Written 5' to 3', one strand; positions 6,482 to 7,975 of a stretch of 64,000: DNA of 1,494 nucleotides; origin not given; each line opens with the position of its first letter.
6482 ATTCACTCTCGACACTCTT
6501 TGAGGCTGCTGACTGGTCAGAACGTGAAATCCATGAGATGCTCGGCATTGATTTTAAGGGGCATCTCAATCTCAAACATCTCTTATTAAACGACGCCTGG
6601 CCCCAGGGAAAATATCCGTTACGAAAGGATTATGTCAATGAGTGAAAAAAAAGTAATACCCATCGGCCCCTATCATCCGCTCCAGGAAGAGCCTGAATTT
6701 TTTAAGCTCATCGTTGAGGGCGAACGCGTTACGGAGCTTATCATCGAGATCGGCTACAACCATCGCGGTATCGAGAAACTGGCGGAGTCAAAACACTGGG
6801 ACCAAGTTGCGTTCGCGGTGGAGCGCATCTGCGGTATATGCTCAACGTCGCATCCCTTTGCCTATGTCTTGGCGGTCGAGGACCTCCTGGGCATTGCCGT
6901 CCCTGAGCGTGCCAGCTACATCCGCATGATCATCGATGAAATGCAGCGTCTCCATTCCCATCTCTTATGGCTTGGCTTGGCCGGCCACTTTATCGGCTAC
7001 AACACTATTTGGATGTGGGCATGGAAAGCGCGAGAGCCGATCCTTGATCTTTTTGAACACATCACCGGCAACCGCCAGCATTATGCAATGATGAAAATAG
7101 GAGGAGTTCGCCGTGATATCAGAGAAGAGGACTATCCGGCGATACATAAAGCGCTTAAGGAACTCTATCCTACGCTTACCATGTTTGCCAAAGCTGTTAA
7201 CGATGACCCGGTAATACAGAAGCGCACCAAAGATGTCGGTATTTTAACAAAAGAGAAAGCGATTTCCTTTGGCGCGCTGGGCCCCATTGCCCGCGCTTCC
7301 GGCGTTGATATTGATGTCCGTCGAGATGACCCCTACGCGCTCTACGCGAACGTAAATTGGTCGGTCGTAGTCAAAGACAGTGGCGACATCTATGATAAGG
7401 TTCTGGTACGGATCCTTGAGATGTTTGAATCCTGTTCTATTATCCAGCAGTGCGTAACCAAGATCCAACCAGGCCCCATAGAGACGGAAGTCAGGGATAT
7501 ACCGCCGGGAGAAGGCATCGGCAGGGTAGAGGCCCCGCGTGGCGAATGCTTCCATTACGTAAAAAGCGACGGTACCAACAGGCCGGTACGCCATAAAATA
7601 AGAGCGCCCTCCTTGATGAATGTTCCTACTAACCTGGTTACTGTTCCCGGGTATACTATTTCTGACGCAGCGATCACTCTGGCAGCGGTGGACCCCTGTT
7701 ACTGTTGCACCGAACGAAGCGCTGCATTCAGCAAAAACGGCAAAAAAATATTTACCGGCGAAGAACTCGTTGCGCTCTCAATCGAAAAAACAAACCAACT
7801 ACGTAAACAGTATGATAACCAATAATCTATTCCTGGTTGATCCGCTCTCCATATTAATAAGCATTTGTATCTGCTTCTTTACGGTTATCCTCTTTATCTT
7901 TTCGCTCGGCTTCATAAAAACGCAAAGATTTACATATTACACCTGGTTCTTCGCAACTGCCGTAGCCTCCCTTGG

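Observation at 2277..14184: Hybrid membrane-bound [NiFe] hydrogenase: HydB/HydG-like NAD(P)H module + group-4 core + 7-subunit Mrp antiporter module in one operon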

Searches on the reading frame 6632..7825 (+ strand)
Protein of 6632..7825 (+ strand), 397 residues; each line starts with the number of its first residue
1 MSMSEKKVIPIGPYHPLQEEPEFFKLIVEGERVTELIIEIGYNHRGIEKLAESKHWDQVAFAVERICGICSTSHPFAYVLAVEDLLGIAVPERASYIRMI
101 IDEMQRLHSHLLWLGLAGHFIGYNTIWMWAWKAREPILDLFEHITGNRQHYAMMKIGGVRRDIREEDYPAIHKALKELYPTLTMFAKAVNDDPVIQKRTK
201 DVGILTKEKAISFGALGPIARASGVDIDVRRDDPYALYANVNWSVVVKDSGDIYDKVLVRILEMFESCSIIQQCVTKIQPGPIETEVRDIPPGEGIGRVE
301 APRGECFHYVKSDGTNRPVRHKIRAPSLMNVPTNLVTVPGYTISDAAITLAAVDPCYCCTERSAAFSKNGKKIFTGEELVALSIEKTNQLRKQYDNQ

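Call 4: search_protein_families(library=pfam, proteins=[window:6632-7825:+], max_evalue=0.01)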
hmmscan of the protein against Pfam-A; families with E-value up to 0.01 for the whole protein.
window:6632-7825:+ (397 aa): 3 families
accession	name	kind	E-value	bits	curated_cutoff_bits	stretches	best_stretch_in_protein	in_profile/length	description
PF00346.24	Complex1_49kDa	-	4.3e-71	239.6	24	2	121-288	2-169/271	Respiratory-chain NADH dehydrogenase, 49 Kd subunit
PF00374.24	NiFeSe_Hases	-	3.9e-17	62.8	25.8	1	45-113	1-69/508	Nickel-dependent hydrogenase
PF19252.4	HIND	-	0.0092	15.8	25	0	381-393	3-15/25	HIND motif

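Call 6: search_solved_structures(query=window:6632-7825:+, max_evalue=0.00001)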
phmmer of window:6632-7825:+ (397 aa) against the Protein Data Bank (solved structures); distinct sequences matched with E-value up to 0.00001: 110 (the best 60 are shown).
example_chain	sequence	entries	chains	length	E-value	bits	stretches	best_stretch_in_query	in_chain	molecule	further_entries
6cfw_L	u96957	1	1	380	3.2e-86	292.6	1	9-362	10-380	Membrane-bound hydrogenase subunit alpha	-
7z0s_E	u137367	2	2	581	1.6e-74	254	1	5-389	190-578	Formate hydrogenlyase subunit 5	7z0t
7q5y_B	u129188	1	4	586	2.4e-68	233.7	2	7-285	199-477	NADH-quinone oxidoreductase subunit C/D 2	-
2fug_4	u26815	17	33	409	1.2e-67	231.4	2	6-292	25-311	NADH-quinone oxidoreductase chain 4 | NADH-QUINONE OXIDOREDUCTASE SUBUNIT 4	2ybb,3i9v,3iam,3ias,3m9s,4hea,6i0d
8e9g_D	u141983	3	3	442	5.5e-60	206.2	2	4-285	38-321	NADH-quinone oxidoreductase subunit D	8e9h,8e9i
7arc_D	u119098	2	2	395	9.6e-57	195.5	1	8-300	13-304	ND7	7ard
9f5x_E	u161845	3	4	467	2.2e-54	187.7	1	10-285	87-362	NADH:ubiquinone oxidoreductase 49 kD subunit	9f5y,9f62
9iho_D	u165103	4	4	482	2.9e-54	187.4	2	10-293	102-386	NUCM (49 kDa) subunit of mitochondrial NADH:ubiquinone oxidoreductase (Complex I)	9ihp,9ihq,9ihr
5xtb_Q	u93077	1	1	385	1.6e-53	184.9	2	10-293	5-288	NADH dehydrogenase [ubiquinone] iron-sulfur protein 2, mitochondrial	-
5lc5_D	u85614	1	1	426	1.9e-53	184.7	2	9-293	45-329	NADH dehydrogenase [ubiquinone] iron-sulfur protein 2, mitochondrial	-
5xtd_Q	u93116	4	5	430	1.9e-53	184.7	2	9-293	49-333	NADH dehydrogenase [ubiquinone] iron-sulfur protein 2, mitochondrial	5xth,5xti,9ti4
5ldw_D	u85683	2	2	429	1.9e-53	184.6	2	9-293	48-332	NADH dehydrogenase [ubiquinone] iron-sulfur protein 2, mitochondrial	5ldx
7dgq_B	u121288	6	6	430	1.9e-53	184.6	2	9-293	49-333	NADH dehydrogenase [ubiquinone] iron-sulfur protein 2, mitochondrial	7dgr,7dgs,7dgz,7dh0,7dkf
5o31_D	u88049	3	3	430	1.9e-53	184.6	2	9-293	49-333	NADH dehydrogenase [ubiquinone] iron-sulfur protein 2, mitochondrial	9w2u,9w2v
5lnk_4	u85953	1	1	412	2.2e-53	184.4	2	9-293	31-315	Mitochondrial complex I, 49 kDa subunit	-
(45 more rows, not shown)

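Call 7: search_protein_families(library=ncbifam, proteins=[window:6632-7825:+], max_evalue=0.001)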
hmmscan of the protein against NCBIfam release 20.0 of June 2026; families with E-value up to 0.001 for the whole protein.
window:6632-7825:+ (397 aa): 15 families
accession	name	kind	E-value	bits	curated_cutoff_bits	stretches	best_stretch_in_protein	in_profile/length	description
NF004739.1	PRK06075.1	equivalog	3.7e-103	345.3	360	2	9-286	3-280/384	NADH-quinone oxidoreductase subunit D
TIGR01962.1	NuoD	equivalog_domain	2.7e-91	306.3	459.35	2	7-289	3-285/386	NADH dehydrogenase (quinone) subunit D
NF040602.1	F420_dehyd_FpoD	exception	1.1e-88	297.8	600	1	4-360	5-370/372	F420H2 dehydrogenase subunit FpoD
NF008974.0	PRK12322.1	equivalog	1.2e-80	271.2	522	1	5-355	5-359/366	NADH-quinone oxidoreductase subunit D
NF009808.0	PRK13292.1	equivalog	2e-73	247.5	1156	2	5-281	406-682/791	NADH-quinone oxidoreductase subunit B/C/D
NF008728.0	PRK11742.1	equivalog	2.9e-67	227.4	840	2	9-286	217-494/598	NADH-quinone oxidoreductase subunit C/D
NF005649.0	PRK07415.1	equivalog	7.7e-60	203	583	2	4-284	8-289/394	NAD(P)H-quinone oxidoreductase subunit H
TIGR03295.1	frhA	equivalog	4.8e-21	75.2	392.5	1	45-182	41-185/412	coenzyme F420 hydrogenase subunit alpha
NF033181.1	NiFeSe_hydrog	equivalog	1.1e-16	60.9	600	1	28-113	22-106/507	nickel-dependent hydrogenase large subunit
NF045518.1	H2_NiFeSe_large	exception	3.7e-14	52.4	780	1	28-113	22-106/485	NiFeSe hydrogenase large subunit HysA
NF041785.2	VhuA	equivalog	8.3e-14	50.9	800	1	44-113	38-107/418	F420-non-reducing hydrogenase Vhu subunit A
NF040828.1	sulfhyd_ShyA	equivalog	4e-13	49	700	1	26-126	19-121/415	NAD(P)-dependent hydrogenase/sulfhydrogenase 2 subunit alpha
NF007778.0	PRK10467.1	equivalog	2.8e-11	42.4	969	1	41-112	35-106/567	hydrogenase 2 large subunit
NF007550.0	PRK10170.1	equivalog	7.1e-11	41.2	1101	1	36-113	45-122/597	Ni/Fe-hydrogenase large subunit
NF040832.1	sulfhyd_HydA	equivalog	0.00028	20.1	880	1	25-124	20-121/426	NADPH-dependent hydrogenase/sulfhydrogenase 1 subunit alpha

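Call 8: find_homologous_proteins(query=window:6632-7825:+, max_evalue=1e-30)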
Query window:6632-7825:+ (397 aa): 7999 proteins with E <= 1e-30 among 8000 candidates; the best 120 are listed.
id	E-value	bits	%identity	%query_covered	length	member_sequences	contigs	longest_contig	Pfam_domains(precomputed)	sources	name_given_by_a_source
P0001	3.4e-269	910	100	99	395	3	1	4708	PF00374.25,PF00346.25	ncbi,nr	ncbi:MAG: nickel-dependent hydrogenase large subunit [Candidatus Omnitrophica bacterium]|nr:nickel-d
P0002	3.6e-233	791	86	99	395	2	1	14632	PF00374.25,PF00346.25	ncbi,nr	ncbi:MAG: nickel-dependent hydrogenase large subunit [Candidatus Omnitrophica bacterium]|nr:nickel-d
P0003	5.9e-231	784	86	99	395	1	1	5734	PF00374.25,PF00346.25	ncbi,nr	ncbi:MAG: nickel-dependent hydrogenase large subunit [Candidatus Omnitrophica bacterium]|nr:nickel-d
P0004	1.8e-220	749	81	99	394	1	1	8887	PF00374.25,PF00346.25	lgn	-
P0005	2.4e-220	749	79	99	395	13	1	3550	PF00374.25,PF00346.25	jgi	-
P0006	1.4e-219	747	81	99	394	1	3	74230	PF00374.25,PF00346.25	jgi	-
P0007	4.1e-219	745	80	99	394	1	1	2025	PF00374.25,PF00346.25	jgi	jgi:NADH-quinone oxidoreductase subunit D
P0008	4.3e-219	745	80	99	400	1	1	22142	PF00374.25,PF00346.25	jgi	jgi:NADH-quinone oxidoreductase subunit D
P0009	6.1e-219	744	80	98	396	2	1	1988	PF00374.25,PF00346.25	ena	-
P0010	2.4e-218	743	79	99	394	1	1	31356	PF00374.25,PF00346.25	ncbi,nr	ncbi:MAG: nickel-dependent hydrogenase large subunit [Candidatus Omnitrophota bacterium]|nr:nickel-d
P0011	5.1e-218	741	79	99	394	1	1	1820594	PF00374.25,PF00346.25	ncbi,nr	ncbi:MAG: nickel-dependent hydrogenase large subunit [Candidatus Omnitrophota bacterium]|nr:MAG: nic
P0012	6.8e-218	741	79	99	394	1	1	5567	PF00374.25,PF00346.25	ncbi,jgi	ncbi:MAG: nickel-dependent hydrogenase large subunit [Candidatus Omnitrophota bacterium]|jgi:NADH-qu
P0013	3.0e-217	739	79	97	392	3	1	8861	PF00374.25,PF00346.25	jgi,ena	-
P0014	5.1e-217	738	79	99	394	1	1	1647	PF00374.25,PF00346.25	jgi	jgi:NADH-quinone oxidoreductase subunit D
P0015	1.2e-214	730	78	99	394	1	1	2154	PF00374.25,PF00346.25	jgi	jgi:NADH-quinone oxidoreductase subunit D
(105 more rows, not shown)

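Call 15: find_related_loci(query=window:6632-7825:+, collection=genome_contigs, flank=10000)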
Query window:6632-7825:+ (397 aa) in genome_contigs; peptide patterns used: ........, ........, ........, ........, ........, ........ (x = any residue, [..] = any of these).
600 stretches matched a pattern (row limit reached: there are more); 593 encode a relative of the query (tblastn E <= 1e-3); the best 80 are kept; 80 distinct loci.
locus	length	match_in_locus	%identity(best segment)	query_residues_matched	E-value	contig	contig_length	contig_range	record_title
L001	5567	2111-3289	79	2-394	0e+0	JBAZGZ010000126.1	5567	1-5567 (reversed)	MAG: Candidatus Omnitrophota bacterium isolate SO_2017_LW3_58 NODE_53121_length_5567_cov_0.893015_LW162_2017, whole geno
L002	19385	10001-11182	78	1-394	0e+0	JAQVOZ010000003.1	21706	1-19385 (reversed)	MAG: Candidatus Omnitrophota bacterium isolate STF1_192 NODE_5775_length_21706_cov_2.726586_Sandtown_F1, whole genome sh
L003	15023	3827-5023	80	2-397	0e+0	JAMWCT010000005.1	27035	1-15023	MAG: Candidatus Omnitrophota bacterium isolate QZM4_2.bins.51.Tibet NODE_6007_length_27035_cov_1.641036, whole genome sh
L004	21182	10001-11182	78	3-396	0e+0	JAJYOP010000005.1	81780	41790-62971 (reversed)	MAG: bacterium isolate DBS2-5.bin57 NODE_152_length_81780_cov_4.976633, whole genome shotgun sequence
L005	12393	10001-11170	69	2-390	0e+0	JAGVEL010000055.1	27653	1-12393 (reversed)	MAG: Candidatus Omnitrophota bacterium isolate DeMMO2_11 c_000000003294, whole genome shotgun sequence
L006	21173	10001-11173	69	3-392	0e+0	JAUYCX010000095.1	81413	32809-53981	MAG: Candidatus Omnitrophota bacterium isolate C20_maxbin.112_sub C20_k141_178161, whole genome shotgun sequence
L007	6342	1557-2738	70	3-395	0e+0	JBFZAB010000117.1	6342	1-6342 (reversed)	MAG: Candidatus Omnitrophota bacterium isolate PPR_0456 k121_4537020, whole genome shotgun sequence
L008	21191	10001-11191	68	2-392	0e+0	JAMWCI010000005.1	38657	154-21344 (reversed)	MAG: Candidatus Omnitrophota bacterium isolate JZ-4.bins.180.201808 NODE_1077_length_38657_cov_1.269504, whole genome sh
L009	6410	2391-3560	69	2-390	0e+0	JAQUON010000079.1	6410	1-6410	MAG: Candidatus Omnitrophota bacterium isolate STD1_201 NODE_42224_length_6410_cov_3.269139_Sandtown_D1, whole genome sh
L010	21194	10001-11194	68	3-396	0e+0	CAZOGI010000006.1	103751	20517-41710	MAG TPA_asm: uncultured Planctomycetales bacterium isolate binchicken_co115_127 genome assembly, contig: NODE_364_length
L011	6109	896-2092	66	2-396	0e+0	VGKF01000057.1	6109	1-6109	MAG: Candidatus Omnitrophota bacterium isolate K_DeepCast_150m_m2_086 K_DeepCast_150m_m2_086_Ga0194126_10027557, whole g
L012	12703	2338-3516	68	2-393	0e+0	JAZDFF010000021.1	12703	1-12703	MAG: Candidatus Omnitrophota bacterium isolate MEGAHIT-group-0.194 k141_15244406, whole genome shotgun sequence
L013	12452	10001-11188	68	2-393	0e+0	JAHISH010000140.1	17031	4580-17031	MAG: Candidatus Omnitrophota bacterium isolate MM_PC_MetaG.mb.163 MM_PC_MetaG.mb.163_k141_942383, whole genome shotgun s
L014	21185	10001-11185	67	2-392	0e+0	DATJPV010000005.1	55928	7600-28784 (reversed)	MAG TPA_asm: Patescibacteria group bacterium isolate SMAG_U14922 k141_1991008, whole genome shotgun sequence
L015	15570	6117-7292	68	2-392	0e+0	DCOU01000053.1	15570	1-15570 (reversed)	MAG TPA_asm: Candidatus Omnitrophica bacterium UBA1562 UBA1562_contig_54580, whole genome shotgun sequence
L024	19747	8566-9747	68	2-391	0e+0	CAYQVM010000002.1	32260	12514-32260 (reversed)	MAG TPA_asm: uncultured Planctomycetia bacterium isolate binchicken_co266_91 genome assembly, contig: NODE_2356_length_3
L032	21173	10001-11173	69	6-393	0e+0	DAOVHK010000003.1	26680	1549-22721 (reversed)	MAG TPA_asm: Clostridia bacterium isolate CSMAG_1339 CSMAG_1339_k141_5928842_length_26680_cov_15.0070, whole genome shot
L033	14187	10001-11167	68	6-391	0e+0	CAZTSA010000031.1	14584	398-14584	MAG TPA_asm: uncultured Clostridia bacterium isolate binchicken_co124_176 genome assembly, contig: NODE_2386_length_1458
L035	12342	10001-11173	69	6-393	0e+0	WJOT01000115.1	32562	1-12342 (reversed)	MAG: Clostridia bacterium isolate 1244-F3-H4-B3 F3H4_C42, whole genome shotgun sequence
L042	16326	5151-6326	67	3-393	3e-180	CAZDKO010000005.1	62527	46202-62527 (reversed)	MAG TPA_asm: uncultured bacterium isolate binchicken_co43_373 genome assembly, contig: NODE_535_length_62527_cov_13.5550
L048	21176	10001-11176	67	1-391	5e-179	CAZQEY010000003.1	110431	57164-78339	MAG TPA_asm: uncultured Planctomycetales bacterium isolate binchicken_co178_242 genome assembly, contig: NODE_346_length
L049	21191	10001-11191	65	3-394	5e-179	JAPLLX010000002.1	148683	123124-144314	MAG: Candidatus Omnitrophota bacterium isolate LacPavin_0920_WC90_MAG_43_22 LacPavin_0920_WC90_scaffold_930476, whole ge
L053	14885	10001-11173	67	6-393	7e-179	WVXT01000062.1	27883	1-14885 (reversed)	MAG: bacterium isolate CS1-C068 C_merged_R1_(paired)_contig_22015, whole genome shotgun sequence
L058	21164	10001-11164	66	6-392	2e-177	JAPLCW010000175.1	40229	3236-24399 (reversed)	MAG: Candidatus Auribacterota bacterium isolate LacPavin_0920_SED2_MAG_54_22 LacPavin_0920_SED2_scaffold_83078, whole ge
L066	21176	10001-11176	63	6-397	9e-176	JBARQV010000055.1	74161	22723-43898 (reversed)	MAG: Candidatus Omnitrophota bacterium isolate MFD13425_ilm_asm_bin19 k127_329324, whole genome shotgun sequence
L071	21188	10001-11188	64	1-392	3e-175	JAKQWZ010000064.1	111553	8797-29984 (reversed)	MAG: Candidatus Omnitrophota bacterium isolate USST_metabat.37 k141_385543, whole genome shotgun sequence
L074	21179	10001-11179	65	6-394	4e-175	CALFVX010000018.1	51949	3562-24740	MAG: uncultured Endomicrobia bacterium isolate H1_Bin_MAXBIN__072_1 genome assembly, contig: c_000000307830, whole genom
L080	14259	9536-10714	66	6-394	5e-174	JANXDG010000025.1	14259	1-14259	MAG: Endomicrobia bacterium isolate SKYB98 k141_139436, whole genome shotgun sequence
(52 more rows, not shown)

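Call 43: search_protein_families(library=pfam, proteins=[L066:4935-5552:+, L048:4973-5593:+, L032:5166-5768:+, L042:265-879:+, L024:3459-4061:+], max_evalue=0.0001)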
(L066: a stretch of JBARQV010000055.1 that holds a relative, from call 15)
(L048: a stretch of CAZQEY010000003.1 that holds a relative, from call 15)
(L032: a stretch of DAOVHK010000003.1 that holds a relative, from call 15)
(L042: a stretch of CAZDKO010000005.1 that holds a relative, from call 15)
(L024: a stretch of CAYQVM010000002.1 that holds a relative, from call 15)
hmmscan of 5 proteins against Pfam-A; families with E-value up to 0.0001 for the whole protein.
L066:4935-5552:+ (206 aa): 3 families
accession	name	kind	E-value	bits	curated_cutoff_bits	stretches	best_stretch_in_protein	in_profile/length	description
PF02629.25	CoA_binding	-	1.8e-21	77.1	22.3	1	82-180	1-97/97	CoA binding domain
PF06971.19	Put_DNA-bind_N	-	1.8e-15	57.2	27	1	6-53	1-48/49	Putative DNA-binding protein N-terminus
PF01408.29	GFO_IDH_MocA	-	3e-07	31.6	24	1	86-176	2-92/120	Oxidoreductase family, NAD-binding Rossmann fold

L048:4973-5593:+ (207 aa): 3 families
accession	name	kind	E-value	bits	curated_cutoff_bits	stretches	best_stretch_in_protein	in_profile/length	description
PF02629.25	CoA_binding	-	7.4e-23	81.6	22.3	1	83-180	1-96/97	CoA binding domain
PF06971.19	Put_DNA-bind_N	-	5.5e-16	58.8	27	1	7-54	1-48/49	Putative DNA-binding protein N-terminus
PF01408.29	GFO_IDH_MocA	-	1.8e-05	25.9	24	1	87-176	2-91/120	Oxidoreductase family, NAD-binding Rossmann fold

L032:5166-5768:+ (201 aa): 2 families
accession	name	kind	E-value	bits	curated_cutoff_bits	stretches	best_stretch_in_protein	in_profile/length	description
PF02629.25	CoA_binding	-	1.6e-21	77.3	22.3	1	77-174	1-96/97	CoA binding domain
PF06971.19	Put_DNA-bind_N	-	2.3e-16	60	27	1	1-49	1-49/49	Putative DNA-binding protein N-terminus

L042:265-879:+ (205 aa): 3 families
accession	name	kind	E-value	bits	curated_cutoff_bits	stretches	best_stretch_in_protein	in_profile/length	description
PF02629.25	CoA_binding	-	5.6e-20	72.3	22.3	1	82-178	2-96/97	CoA binding domain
PF06971.19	Put_DNA-bind_N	-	2.3e-16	60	27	1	5-52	1-48/49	Putative DNA-binding protein N-terminus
PF01408.29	GFO_IDH_MocA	-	1.3e-06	29.5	24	1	85-170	2-87/120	Oxidoreductase family, NAD-binding Rossmann fold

L024:3459-4061:+ (201 aa): 3 families
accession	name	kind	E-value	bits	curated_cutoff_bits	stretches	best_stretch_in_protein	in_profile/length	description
PF02629.25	CoA_binding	-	8.8e-25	87.7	22.3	1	77-174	1-96/97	CoA binding domain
PF06971.19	Put_DNA-bind_N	-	1.8e-13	50.7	27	1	3-48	1-48/49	Putative DNA-binding protein N-terminus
PF01408.29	GFO_IDH_MocA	-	2.9e-05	25.2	24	1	81-168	2-89/120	Oxidoreductase family, NAD-binding Rossmann fold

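Call 51: search_solved_structures(query=window:6632-7825:+, max_evalue=1e-70, show_alignments=2)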
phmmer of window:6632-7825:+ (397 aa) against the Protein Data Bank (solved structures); distinct sequences matched with E-value up to 1e-70: 2.
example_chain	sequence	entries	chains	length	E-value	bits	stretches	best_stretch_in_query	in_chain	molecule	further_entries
6cfw_L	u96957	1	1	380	3.2e-86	292.6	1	9-362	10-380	Membrane-bound hydrogenase subunit alpha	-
7z0s_E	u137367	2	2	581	1.6e-74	254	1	5-389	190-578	Formate hydrogenlyase subunit 5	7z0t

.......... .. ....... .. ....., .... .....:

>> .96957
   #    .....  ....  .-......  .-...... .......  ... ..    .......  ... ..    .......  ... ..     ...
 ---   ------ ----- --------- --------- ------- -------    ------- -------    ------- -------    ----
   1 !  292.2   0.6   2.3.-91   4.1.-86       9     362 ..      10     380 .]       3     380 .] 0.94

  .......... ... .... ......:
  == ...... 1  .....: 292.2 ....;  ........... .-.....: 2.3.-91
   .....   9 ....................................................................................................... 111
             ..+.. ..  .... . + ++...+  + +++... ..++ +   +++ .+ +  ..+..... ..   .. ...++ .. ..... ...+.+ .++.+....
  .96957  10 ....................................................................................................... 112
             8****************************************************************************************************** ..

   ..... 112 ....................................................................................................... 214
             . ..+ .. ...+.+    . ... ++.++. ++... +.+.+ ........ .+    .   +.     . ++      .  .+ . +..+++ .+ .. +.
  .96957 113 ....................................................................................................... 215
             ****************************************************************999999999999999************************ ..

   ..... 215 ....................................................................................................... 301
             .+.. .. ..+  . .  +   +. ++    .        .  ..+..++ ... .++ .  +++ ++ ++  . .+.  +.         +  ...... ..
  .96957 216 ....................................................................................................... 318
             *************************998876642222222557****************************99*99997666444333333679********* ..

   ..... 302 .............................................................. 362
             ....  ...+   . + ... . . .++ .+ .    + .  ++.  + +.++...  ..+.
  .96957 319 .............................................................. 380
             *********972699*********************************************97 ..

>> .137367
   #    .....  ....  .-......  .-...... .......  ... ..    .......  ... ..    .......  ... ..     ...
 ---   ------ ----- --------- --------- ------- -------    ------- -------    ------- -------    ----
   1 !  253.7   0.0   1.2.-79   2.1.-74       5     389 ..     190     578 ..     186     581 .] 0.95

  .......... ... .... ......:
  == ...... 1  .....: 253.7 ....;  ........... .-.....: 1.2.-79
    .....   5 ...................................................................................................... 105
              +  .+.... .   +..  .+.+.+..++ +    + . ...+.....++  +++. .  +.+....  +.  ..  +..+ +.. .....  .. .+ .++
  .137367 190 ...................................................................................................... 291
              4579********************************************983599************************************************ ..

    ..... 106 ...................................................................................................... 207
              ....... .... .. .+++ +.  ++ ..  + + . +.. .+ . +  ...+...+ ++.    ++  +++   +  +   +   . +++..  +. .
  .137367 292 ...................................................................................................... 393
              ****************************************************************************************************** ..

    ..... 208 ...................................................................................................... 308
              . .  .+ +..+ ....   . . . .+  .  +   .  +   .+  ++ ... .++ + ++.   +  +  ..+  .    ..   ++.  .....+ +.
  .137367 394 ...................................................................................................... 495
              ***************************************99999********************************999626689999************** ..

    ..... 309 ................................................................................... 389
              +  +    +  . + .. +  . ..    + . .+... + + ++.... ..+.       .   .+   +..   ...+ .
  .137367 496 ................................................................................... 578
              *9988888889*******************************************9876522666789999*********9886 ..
